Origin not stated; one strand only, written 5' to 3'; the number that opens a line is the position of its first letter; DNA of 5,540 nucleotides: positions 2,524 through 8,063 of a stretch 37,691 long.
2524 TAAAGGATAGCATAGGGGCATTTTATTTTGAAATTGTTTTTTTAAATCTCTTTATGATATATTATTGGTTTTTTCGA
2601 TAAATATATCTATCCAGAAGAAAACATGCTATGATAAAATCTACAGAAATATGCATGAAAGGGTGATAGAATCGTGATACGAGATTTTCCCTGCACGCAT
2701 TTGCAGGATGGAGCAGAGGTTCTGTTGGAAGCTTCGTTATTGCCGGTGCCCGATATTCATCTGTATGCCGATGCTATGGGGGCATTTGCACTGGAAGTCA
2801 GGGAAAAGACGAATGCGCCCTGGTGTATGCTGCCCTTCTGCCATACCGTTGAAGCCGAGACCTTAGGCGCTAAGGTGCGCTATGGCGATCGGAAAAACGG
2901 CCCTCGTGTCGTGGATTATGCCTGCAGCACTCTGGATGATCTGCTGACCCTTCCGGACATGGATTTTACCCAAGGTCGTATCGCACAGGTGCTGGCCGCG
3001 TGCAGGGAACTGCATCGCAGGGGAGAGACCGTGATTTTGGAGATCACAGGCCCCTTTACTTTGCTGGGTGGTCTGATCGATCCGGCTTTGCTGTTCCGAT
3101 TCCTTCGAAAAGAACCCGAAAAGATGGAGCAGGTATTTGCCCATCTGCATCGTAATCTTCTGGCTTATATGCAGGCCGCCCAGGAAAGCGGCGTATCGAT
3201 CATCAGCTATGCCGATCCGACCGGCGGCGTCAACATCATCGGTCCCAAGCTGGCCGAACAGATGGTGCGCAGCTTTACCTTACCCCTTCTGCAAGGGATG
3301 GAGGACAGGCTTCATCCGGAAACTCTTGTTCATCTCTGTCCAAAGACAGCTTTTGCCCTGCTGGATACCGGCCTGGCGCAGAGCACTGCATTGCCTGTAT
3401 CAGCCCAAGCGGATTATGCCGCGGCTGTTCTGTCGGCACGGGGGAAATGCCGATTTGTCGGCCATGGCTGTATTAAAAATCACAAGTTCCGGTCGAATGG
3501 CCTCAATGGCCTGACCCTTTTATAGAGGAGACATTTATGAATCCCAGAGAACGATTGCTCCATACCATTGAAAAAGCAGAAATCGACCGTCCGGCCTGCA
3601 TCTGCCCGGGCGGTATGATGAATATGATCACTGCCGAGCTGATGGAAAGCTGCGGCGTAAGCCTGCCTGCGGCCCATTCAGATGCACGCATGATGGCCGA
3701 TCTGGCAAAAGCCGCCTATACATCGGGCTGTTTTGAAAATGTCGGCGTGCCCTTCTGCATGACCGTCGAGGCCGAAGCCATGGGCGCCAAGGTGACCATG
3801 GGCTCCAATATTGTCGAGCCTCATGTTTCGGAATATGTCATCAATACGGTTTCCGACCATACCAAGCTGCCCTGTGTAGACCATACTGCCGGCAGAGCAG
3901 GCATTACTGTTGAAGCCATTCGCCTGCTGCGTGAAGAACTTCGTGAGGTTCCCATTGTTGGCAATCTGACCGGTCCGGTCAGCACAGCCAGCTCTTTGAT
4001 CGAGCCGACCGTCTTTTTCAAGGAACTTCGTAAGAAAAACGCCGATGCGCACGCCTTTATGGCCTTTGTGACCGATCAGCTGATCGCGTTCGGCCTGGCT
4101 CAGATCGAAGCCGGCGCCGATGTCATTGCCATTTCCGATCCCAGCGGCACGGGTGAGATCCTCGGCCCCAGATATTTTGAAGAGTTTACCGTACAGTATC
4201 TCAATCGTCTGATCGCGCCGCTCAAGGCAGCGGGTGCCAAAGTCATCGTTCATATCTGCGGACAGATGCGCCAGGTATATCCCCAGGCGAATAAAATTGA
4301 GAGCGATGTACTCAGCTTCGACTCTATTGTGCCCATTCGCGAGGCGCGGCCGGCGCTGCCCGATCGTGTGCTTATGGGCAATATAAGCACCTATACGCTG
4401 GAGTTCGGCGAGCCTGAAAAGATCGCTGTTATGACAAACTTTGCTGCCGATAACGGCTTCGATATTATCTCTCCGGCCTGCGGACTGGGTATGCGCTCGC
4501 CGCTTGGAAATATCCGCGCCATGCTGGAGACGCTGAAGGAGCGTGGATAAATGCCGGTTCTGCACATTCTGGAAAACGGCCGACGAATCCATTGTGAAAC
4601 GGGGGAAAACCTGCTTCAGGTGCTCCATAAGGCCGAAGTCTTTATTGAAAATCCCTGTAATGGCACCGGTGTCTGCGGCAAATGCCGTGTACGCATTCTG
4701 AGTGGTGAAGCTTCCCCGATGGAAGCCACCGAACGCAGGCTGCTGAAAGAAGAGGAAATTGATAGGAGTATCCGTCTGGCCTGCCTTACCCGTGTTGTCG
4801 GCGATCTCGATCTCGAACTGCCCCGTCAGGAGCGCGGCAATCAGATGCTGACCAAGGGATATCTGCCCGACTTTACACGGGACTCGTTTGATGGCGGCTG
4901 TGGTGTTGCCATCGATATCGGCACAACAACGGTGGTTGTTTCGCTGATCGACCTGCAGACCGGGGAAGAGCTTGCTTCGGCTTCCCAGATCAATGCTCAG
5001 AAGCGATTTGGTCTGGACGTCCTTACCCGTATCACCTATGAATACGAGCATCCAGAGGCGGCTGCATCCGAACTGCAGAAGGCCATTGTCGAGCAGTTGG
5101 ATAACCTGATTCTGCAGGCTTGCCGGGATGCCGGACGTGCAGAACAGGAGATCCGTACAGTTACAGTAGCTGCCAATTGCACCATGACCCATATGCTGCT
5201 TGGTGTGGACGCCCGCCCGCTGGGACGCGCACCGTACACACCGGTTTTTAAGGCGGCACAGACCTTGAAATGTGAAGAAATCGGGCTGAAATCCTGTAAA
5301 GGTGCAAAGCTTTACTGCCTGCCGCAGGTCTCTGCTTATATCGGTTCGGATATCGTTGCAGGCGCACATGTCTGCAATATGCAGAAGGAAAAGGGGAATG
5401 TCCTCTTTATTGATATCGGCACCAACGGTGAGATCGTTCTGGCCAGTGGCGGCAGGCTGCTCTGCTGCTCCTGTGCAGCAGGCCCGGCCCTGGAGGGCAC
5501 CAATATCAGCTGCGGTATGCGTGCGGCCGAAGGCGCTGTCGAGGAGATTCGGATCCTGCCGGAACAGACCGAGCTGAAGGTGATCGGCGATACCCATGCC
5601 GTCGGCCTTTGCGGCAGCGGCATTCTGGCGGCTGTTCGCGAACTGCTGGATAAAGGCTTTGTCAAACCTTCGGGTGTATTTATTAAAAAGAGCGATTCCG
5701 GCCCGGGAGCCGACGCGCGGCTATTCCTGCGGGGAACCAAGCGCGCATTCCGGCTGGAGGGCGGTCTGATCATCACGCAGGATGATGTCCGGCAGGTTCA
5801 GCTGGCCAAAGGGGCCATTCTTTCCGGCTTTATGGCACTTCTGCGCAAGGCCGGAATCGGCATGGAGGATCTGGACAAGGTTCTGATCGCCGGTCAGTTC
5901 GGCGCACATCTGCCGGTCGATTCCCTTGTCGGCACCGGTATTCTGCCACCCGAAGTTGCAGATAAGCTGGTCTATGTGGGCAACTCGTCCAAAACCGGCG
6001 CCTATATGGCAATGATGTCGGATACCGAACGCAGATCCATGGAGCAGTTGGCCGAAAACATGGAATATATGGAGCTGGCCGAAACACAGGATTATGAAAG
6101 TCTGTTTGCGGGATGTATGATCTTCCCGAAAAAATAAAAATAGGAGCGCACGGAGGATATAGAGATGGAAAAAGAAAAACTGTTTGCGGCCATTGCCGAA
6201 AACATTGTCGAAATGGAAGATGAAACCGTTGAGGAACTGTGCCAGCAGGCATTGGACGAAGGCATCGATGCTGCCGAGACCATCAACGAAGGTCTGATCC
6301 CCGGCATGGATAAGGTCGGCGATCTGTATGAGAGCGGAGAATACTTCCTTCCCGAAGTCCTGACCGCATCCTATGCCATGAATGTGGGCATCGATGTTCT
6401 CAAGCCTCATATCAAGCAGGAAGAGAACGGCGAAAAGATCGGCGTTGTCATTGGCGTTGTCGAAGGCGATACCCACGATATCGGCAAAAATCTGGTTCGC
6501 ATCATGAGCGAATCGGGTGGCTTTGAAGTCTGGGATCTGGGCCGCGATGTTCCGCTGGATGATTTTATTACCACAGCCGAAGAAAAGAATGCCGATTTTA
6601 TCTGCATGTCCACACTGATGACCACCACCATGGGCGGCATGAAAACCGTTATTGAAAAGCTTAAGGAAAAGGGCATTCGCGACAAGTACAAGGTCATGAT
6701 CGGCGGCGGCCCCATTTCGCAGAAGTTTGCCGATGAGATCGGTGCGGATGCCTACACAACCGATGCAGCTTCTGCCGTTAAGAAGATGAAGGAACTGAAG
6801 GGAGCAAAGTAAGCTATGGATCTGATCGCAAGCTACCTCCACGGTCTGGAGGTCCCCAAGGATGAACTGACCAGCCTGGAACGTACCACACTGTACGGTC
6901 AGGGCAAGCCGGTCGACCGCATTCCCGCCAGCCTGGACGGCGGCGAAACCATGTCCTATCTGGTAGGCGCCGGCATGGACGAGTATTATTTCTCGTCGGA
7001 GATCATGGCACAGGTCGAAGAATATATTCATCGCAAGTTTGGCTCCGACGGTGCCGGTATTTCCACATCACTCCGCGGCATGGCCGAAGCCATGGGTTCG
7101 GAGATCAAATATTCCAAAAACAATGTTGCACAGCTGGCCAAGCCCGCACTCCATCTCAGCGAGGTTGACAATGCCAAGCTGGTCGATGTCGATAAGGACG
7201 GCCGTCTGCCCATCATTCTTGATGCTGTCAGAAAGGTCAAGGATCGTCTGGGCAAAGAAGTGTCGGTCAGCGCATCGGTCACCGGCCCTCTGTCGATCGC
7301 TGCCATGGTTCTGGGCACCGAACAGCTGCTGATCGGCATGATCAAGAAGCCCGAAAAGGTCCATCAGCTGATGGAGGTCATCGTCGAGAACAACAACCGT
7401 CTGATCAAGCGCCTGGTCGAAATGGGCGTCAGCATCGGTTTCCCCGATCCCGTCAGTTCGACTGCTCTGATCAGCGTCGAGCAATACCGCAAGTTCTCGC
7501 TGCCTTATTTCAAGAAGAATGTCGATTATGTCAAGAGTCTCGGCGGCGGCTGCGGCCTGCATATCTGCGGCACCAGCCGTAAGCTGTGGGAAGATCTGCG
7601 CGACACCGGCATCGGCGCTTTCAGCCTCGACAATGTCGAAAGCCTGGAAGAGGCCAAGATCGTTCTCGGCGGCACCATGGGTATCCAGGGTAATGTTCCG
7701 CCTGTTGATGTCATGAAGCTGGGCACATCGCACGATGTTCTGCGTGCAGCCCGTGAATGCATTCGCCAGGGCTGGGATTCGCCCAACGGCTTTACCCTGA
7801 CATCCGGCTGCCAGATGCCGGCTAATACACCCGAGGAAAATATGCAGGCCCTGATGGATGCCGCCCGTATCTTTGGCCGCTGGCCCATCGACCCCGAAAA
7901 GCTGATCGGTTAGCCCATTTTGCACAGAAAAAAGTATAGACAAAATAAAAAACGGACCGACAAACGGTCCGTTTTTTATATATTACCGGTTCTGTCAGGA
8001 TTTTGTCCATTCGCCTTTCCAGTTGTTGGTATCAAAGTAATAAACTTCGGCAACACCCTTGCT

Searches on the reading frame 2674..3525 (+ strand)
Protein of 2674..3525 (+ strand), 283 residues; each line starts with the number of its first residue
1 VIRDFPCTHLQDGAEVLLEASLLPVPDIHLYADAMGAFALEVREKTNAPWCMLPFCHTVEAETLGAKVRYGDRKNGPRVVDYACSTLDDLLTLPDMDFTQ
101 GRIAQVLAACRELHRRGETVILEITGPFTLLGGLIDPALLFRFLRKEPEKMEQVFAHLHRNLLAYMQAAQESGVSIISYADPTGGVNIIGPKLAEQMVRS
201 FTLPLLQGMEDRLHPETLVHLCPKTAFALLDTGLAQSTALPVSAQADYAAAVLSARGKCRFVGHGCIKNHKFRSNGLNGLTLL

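Call 12: search_protein_families(library=pfam, proteins=[window:2674-3525:+], max_evalue=0.00001)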
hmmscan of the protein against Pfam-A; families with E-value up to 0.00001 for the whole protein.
window:2674-3525:+ (283 aa): 1 family
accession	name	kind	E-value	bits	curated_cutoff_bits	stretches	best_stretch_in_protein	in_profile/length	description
PF01208.23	URO-D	-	2.9e-23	82.9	23.9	1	25-248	42-272/346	Uroporphyrinogen decarboxylase (URO-D)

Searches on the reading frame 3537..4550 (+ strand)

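Call 12: search_protein_families(library=pfam, proteins=[window:3537-4550:+], max_evalue=0.00001)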
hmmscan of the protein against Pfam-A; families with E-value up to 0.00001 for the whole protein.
window:3537-4550:+ (337 aa): 1 family
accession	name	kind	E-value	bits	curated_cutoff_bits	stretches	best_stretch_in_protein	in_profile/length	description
PF01208.23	URO-D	-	4.9e-77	259.7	23.9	1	3-335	2-345/346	Uroporphyrinogen decarboxylase (URO-D)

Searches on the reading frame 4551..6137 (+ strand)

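Call 12: search_protein_families(library=pfam, proteins=[window:4551-6137:+], max_evalue=0.00001)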
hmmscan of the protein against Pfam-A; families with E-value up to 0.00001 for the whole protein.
window:4551-6137:+ (528 aa): 3 families
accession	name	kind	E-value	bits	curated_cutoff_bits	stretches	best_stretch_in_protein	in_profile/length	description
PF14574.11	RACo_C_ter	-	2.7e-73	246.7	27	1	284-527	3-251/261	C-terminal domain of RACo the ASKHA domain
PF17651.6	Raco_middle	-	5.3e-59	198.9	26.8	1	117-279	1-162/163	RACo middle region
PF00111.32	Fer2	-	1.1e-10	41.8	21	1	7-82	4-76/77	2Fe-2S iron-sulfur cluster binding domain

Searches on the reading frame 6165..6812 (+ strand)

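Call 12: search_protein_families(library=pfam, proteins=[window:6165-6812:+], max_evalue=0.00001)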
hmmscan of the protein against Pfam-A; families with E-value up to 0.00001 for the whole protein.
window:6165-6812:+ (215 aa): 2 families
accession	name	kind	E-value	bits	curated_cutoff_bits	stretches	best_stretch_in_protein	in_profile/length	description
PF02310.24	B12-binding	-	8.3e-25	87.4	32.1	1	94-205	3-120/121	B12 binding domain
PF02607.22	B12-binding_2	-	6.9e-24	84.3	23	1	8-80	3-74/74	B12 binding domain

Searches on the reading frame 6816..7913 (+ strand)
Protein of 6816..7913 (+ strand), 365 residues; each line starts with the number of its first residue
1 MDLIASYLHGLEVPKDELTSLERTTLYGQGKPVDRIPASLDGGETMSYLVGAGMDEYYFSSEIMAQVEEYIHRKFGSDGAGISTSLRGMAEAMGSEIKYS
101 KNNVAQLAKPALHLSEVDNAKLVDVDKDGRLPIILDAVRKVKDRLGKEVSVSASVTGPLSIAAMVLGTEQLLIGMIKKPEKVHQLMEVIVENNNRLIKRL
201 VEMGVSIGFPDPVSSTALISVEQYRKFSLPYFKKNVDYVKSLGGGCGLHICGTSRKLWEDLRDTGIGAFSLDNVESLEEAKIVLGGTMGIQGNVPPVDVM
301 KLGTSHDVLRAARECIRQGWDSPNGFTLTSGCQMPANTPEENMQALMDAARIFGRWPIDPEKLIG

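Call 12: search_protein_families(library=pfam, proteins=[window:6816-7913:+], max_evalue=0.00001)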
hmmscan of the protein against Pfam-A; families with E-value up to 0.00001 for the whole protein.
window:6816-7913:+ (365 aa): 1 family
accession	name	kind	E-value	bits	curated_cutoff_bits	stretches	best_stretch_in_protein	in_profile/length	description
PF01208.23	URO-D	-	4.8e-72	243.3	23.9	1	22-351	4-344/346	Uroporphyrinogen decarboxylase (URO-D)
